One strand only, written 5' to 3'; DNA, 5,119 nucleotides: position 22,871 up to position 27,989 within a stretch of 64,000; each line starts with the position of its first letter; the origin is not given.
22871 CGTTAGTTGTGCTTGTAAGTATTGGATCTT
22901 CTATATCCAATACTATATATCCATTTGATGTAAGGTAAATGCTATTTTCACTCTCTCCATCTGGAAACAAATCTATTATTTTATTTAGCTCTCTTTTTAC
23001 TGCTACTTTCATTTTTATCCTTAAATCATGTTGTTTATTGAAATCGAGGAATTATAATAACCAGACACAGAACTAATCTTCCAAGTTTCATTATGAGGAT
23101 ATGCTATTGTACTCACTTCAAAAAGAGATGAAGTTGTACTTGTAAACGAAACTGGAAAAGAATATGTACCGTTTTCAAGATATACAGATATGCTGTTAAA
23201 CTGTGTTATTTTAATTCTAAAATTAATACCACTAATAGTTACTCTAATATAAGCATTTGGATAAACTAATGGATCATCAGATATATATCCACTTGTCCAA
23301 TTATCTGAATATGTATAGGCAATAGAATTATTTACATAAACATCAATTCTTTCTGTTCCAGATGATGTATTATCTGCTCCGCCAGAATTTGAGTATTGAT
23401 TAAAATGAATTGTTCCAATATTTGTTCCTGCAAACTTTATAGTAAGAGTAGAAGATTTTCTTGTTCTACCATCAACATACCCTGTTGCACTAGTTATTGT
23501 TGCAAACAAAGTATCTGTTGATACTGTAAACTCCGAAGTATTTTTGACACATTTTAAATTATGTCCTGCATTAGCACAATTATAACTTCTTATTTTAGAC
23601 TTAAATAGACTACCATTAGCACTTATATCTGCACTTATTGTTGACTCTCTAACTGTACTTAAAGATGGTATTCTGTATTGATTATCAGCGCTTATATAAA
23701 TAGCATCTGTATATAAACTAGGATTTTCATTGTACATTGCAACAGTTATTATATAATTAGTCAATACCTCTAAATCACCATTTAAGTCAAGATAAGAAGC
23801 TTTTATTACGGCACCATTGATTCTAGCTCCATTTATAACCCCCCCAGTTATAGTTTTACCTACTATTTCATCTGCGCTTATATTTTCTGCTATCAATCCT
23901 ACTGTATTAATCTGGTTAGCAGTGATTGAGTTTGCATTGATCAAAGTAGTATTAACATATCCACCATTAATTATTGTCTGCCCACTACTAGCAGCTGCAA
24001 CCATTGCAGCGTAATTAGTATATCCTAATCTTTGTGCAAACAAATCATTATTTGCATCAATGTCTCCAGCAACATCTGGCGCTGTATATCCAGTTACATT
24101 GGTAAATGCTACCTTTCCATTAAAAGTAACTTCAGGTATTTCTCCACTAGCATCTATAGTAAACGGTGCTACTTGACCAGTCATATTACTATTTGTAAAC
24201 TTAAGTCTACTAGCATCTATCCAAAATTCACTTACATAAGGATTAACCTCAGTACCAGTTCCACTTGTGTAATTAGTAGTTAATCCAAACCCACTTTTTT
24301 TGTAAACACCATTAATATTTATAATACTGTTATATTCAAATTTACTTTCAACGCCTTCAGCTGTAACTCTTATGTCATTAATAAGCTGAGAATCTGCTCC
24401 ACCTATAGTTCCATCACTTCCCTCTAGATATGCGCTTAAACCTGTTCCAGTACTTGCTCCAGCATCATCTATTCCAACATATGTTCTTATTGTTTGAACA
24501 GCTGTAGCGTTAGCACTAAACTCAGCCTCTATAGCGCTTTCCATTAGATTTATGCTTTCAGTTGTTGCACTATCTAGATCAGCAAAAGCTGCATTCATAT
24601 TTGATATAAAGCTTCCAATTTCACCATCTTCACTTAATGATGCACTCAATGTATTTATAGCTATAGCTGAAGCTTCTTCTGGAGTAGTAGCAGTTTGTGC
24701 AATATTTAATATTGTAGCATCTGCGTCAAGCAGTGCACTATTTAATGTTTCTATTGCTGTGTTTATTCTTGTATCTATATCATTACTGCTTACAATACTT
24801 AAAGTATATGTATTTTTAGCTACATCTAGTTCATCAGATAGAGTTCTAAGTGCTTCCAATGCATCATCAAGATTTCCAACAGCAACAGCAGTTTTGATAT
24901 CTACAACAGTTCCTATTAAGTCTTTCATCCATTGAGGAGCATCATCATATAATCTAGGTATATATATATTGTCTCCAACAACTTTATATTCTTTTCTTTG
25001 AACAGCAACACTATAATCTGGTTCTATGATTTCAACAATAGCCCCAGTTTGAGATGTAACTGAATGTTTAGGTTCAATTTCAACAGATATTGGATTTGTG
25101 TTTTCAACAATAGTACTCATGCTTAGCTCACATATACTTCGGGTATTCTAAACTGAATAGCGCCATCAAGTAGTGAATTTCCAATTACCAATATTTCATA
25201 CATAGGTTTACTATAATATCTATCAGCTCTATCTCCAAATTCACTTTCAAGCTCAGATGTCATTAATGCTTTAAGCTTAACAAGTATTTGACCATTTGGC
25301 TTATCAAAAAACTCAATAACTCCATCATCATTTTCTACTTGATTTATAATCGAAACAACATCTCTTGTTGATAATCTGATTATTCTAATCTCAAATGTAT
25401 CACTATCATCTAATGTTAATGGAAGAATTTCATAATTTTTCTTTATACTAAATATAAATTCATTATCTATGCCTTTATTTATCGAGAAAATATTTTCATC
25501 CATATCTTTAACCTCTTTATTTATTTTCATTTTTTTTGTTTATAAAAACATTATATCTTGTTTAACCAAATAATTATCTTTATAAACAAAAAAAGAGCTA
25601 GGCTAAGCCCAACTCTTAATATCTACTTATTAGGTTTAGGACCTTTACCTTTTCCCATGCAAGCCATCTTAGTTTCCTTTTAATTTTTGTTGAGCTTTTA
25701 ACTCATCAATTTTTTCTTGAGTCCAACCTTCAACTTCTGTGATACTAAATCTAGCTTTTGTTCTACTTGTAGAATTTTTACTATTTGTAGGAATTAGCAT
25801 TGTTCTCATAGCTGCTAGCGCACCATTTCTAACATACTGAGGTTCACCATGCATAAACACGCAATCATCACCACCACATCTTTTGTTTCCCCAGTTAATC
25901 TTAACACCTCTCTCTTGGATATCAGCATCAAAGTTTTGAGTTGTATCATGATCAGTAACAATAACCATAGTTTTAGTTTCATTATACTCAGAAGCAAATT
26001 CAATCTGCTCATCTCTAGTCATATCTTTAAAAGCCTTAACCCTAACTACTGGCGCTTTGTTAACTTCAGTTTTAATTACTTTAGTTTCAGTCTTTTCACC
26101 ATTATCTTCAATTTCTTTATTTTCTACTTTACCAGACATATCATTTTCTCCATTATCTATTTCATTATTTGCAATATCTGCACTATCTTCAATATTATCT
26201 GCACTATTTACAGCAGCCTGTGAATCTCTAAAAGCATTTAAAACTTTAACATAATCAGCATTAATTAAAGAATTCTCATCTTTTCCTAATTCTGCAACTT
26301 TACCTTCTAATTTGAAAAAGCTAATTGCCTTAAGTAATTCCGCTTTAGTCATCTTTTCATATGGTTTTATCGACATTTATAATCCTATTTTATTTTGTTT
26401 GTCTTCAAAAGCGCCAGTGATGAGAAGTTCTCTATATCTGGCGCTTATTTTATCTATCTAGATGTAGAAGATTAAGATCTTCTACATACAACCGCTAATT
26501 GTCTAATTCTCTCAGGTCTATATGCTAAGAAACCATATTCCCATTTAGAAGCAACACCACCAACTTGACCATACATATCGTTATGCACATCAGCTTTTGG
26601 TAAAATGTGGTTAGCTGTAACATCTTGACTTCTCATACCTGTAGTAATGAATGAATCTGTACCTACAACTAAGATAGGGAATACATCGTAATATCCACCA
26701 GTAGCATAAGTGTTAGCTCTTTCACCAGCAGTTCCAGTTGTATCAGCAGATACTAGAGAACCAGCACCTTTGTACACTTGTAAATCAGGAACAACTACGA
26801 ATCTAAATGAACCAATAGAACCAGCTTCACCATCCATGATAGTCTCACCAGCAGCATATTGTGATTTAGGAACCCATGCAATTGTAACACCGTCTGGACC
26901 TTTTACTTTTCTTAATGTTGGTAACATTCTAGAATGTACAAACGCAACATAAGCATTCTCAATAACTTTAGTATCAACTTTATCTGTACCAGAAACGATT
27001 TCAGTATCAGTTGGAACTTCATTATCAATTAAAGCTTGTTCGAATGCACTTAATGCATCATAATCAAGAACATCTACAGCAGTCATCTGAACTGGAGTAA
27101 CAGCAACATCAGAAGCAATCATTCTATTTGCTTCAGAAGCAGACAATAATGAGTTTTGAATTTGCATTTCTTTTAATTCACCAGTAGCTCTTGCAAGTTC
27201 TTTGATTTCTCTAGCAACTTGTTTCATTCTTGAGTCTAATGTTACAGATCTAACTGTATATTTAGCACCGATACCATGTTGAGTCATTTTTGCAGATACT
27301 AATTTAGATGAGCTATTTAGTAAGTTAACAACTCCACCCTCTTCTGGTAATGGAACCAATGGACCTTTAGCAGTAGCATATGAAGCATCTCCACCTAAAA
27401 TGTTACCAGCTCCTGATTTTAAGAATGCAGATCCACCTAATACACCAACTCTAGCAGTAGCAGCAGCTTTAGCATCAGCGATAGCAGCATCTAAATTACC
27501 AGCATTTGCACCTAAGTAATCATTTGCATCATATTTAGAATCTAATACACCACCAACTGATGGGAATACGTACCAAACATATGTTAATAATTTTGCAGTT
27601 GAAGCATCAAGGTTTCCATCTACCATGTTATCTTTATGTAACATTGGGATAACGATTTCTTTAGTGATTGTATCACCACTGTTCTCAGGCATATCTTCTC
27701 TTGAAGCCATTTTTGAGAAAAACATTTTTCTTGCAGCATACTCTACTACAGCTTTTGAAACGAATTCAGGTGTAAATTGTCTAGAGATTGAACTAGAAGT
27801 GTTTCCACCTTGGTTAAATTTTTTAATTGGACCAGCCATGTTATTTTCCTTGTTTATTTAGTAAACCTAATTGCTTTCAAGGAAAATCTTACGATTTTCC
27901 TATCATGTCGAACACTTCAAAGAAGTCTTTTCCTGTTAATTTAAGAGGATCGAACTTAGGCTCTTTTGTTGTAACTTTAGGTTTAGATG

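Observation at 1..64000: Octamer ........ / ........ is over-represented several-hundred-fold across the whole window, independent of frame and strand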

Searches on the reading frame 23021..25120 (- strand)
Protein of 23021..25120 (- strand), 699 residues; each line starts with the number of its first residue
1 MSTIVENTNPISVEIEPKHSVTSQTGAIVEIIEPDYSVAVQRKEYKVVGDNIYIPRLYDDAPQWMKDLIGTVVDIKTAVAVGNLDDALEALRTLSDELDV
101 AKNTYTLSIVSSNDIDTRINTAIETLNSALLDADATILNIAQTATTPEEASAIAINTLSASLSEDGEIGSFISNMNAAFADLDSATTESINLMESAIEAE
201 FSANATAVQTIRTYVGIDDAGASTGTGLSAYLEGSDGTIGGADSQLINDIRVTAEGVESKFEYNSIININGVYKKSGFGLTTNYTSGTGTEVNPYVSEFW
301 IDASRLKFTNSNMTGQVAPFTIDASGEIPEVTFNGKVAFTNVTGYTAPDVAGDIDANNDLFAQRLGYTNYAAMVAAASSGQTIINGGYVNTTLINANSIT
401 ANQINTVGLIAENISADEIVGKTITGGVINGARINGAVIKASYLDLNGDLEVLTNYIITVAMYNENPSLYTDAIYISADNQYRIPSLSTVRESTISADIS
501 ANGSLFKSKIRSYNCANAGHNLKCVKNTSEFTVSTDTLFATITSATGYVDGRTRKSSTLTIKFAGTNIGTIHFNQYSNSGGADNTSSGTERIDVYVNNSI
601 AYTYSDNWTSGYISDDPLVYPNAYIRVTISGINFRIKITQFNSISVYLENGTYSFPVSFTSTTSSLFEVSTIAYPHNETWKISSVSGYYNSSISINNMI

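Call 7: search_protein_families(library=phrogs, proteins=[window:23021-25120:-], max_evalue=0.00001)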
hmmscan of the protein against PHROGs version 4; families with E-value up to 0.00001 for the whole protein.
window:23021-25120:- (699 aa): 1 family
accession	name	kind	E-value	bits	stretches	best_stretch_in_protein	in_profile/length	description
phrog_23593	-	tail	2.6e-35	121.7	2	19-230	22-235/2201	tail protein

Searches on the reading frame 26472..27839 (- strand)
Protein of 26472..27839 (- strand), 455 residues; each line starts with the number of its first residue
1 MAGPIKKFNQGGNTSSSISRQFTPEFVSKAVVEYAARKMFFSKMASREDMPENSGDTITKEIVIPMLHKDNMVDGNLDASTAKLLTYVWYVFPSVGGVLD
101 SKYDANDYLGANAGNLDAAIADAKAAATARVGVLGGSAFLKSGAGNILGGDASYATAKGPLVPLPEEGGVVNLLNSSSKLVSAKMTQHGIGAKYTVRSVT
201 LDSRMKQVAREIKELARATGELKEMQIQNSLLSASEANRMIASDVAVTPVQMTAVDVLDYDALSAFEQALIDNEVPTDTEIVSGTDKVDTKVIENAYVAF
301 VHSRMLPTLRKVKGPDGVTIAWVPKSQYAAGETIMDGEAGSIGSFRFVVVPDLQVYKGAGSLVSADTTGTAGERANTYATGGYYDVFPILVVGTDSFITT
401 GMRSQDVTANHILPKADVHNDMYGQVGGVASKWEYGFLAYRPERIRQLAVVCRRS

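Call 7: search_protein_families(library=phrogs, proteins=[window:26472-27839:-], max_evalue=0.00001)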
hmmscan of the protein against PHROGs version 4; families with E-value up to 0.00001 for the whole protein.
window:26472-27839:- (455 aa): 1 family
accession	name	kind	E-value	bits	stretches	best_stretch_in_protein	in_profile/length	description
phrog_1357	-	head and packaging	1.1e-61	209.7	1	12-451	22-345/356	major head protein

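Call 16: find_related_loci(query=window:26472-27839:-, collection=viral_contigs, flank=10000)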
Query window:26472-27839:- (455 aa) in viral_contigs; peptide patterns used: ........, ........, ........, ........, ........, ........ (x = any residue, [..] = any of these).
34 stretches matched a pattern; 14 encode a relative of the query (tblastn E <= 1e-3); 14 distinct loci.
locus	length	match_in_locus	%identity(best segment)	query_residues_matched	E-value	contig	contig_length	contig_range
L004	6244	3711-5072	92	1-454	0e+0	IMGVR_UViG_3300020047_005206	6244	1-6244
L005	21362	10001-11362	86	1-455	0e+0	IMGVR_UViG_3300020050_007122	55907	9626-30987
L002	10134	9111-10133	86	1-342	0e+0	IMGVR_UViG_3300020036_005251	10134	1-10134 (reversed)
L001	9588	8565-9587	87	1-342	0e+0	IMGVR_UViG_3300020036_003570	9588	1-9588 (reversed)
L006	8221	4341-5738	54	1-455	2e-153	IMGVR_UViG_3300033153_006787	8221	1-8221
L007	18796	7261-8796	49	3-455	1e-144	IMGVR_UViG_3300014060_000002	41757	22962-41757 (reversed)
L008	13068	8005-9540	49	3-455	1e-144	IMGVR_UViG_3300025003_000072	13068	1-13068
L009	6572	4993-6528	49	3-455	8e-145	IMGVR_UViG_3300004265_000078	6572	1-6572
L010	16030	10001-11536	49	3-455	1e-144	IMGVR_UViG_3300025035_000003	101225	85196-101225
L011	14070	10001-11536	49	3-455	1e-144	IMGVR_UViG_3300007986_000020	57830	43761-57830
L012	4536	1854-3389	49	3-455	3e-147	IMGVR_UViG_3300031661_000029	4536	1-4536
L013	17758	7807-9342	49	3-455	1e-144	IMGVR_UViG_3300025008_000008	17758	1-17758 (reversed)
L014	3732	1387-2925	49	1-454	4e-147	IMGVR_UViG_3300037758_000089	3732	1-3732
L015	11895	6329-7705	45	1-448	1e-120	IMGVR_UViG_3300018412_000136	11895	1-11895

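Call 23: list_cluster_members(proteins=[window:26472-27839:-, window:30133-32439:-, window:63324-63722:+, window:2289-6629:-])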
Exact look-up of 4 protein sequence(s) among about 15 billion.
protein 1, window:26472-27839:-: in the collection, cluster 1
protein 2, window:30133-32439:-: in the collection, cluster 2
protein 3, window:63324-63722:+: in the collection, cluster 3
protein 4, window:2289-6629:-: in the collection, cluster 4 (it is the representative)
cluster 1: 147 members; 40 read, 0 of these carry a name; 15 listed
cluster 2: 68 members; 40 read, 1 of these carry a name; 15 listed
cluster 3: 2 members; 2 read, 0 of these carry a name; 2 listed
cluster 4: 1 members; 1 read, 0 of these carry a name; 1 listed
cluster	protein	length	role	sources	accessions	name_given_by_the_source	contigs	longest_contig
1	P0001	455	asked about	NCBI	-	-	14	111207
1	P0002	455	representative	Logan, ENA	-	-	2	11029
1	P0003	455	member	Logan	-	-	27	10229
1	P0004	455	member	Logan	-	-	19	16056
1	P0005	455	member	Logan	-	-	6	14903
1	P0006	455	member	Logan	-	-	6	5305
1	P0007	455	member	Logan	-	-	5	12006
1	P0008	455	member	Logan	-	-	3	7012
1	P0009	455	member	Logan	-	-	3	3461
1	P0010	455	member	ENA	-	-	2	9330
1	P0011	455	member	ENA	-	-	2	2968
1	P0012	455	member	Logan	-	-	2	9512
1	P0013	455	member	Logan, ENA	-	-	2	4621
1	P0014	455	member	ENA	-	-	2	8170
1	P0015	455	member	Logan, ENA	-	-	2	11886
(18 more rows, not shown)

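Call 65: find_encoding_contigs(protein=window:26472-27839:-, flank=10000, max_places=10)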
Protein window:26472-27839:- (455 aa): 13 contigs read that carry it; 6 places shown.
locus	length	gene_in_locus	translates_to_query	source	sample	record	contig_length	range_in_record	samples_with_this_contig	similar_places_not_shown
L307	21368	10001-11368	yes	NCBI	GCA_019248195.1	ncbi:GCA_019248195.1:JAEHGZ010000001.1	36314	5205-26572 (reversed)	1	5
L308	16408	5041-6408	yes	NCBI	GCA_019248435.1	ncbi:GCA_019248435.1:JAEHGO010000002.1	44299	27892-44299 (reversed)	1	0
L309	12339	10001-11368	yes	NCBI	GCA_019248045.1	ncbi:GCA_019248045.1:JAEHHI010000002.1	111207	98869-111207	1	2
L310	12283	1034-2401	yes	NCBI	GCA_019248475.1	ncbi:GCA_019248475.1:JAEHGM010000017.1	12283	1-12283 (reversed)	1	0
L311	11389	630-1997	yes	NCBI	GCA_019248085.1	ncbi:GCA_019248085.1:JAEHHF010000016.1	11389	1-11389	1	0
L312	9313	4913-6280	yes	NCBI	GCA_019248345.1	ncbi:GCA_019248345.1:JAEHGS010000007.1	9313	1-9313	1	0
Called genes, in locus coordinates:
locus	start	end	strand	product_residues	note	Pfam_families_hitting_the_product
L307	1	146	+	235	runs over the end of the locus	PF00989:PAS (faint), PF08448:PAS_4 (weak)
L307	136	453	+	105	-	-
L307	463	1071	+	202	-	-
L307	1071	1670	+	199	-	PF05257:CHAP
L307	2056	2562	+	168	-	-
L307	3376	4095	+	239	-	-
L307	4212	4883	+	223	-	PF23023:Anti-Pycsar_Apyc1, PF00753:Lactamase_B (weak)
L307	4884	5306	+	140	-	PF01510:Amidase_2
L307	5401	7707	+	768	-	PF23899:SU10_portal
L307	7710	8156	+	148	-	-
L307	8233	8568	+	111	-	-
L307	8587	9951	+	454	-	-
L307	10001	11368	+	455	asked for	-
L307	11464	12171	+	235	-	-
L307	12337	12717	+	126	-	-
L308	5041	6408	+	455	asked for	-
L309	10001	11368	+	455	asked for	-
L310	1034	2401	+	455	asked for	-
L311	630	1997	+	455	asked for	-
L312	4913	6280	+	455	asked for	-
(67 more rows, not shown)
